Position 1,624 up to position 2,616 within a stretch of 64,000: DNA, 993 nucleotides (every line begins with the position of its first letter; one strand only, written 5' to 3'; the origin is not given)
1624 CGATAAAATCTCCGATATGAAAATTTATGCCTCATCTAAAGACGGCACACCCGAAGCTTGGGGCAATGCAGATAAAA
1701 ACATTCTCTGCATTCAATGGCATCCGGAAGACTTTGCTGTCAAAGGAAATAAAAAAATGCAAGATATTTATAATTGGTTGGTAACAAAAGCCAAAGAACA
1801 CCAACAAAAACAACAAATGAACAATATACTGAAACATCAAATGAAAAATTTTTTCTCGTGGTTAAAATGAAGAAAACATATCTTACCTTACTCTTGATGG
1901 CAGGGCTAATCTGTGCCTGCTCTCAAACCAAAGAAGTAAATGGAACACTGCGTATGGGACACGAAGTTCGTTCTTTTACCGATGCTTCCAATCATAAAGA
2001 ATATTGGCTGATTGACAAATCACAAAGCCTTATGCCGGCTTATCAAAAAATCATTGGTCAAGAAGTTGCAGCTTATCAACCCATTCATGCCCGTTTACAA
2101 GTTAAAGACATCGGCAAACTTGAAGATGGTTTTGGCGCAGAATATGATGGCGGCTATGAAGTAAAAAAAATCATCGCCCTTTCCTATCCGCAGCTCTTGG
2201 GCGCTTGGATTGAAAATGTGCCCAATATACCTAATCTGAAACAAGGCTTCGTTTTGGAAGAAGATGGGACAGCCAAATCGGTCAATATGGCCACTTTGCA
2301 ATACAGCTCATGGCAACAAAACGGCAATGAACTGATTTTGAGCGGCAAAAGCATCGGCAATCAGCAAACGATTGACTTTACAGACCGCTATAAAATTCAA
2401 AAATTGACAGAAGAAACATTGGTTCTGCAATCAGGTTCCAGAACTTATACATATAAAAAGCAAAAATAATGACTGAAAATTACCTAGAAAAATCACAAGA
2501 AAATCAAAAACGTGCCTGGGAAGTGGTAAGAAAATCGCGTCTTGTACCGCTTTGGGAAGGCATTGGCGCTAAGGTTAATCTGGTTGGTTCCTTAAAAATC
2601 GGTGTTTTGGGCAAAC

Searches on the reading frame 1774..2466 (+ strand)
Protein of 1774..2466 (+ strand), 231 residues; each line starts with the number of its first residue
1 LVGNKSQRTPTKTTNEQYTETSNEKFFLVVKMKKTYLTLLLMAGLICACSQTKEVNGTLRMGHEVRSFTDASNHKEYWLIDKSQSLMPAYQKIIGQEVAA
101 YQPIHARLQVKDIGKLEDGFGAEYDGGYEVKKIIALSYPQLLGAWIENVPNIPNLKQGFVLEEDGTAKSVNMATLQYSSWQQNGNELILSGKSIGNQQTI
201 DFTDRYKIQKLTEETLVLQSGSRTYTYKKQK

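Call 105: search_protein_families(library=pfam, proteins=[window:1774-2466:+], max_evalue=0.0001)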
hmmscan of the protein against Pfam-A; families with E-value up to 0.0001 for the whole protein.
window:1774-2466:+ (231 aa): 1 family
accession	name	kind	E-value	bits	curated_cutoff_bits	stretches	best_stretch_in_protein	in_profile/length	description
PF12702.13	Lipocalin_3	-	1.1e-31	109.3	20.2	1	139-230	3-94/94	Lipocalin-like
